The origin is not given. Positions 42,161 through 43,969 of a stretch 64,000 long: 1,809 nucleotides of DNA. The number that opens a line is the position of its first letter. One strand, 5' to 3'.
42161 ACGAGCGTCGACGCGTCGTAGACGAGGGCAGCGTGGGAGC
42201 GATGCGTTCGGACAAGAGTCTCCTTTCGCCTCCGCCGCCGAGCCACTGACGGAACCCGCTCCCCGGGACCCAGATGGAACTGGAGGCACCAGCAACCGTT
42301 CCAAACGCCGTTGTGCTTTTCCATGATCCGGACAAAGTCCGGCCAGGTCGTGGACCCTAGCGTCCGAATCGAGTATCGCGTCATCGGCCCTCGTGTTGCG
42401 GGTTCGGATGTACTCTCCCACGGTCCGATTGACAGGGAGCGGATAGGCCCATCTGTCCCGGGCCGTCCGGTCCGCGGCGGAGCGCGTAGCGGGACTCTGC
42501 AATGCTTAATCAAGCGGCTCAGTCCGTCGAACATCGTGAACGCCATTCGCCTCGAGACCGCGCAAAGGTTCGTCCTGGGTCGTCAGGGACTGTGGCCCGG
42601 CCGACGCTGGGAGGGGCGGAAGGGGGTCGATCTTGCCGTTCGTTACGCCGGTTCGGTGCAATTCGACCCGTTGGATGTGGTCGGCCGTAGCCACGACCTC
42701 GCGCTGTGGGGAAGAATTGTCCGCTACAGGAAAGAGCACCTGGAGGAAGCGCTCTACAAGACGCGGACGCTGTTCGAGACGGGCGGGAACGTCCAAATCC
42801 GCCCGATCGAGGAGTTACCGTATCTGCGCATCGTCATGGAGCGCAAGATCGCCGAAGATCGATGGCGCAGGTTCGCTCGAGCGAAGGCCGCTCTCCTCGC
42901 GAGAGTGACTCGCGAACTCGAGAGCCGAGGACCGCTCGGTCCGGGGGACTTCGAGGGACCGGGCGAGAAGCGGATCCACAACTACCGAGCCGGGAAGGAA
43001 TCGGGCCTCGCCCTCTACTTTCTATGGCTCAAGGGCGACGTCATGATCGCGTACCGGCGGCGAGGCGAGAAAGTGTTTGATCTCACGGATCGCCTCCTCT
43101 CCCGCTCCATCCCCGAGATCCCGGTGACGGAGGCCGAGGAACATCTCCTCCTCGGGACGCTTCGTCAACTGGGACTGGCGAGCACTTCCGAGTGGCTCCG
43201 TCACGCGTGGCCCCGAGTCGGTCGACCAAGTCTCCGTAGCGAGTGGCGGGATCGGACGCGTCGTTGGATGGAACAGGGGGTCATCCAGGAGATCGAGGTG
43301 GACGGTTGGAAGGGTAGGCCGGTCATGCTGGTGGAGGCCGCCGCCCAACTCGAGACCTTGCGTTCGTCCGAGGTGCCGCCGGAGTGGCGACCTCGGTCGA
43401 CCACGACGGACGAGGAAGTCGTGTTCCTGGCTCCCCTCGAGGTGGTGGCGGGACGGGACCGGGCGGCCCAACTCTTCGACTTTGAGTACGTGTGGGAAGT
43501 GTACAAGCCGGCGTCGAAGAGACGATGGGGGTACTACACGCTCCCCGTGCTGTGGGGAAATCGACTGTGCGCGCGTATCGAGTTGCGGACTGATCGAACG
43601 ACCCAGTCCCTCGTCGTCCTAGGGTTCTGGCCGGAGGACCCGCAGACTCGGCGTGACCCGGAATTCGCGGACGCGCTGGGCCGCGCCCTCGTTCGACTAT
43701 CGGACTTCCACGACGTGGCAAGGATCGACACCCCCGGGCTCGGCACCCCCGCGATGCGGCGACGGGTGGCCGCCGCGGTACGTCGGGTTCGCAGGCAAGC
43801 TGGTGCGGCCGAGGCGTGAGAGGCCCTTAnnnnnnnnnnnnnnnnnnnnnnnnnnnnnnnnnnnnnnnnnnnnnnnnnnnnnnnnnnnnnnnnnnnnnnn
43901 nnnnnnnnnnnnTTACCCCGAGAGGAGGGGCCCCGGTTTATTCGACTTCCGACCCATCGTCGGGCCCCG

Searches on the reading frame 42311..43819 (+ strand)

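Call 74: search_protein_families(library=pfam, proteins=[window:42311-43819:+], max_evalue=0.01)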
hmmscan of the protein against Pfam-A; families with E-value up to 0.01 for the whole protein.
window:42311-43819:+ (502 aa): 1 family
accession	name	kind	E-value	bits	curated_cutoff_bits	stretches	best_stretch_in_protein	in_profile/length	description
PF06224.18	AlkZ-like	-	3.5e-36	125.9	25.9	1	113-466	4-329/329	DNA glycosylase AlkZ-like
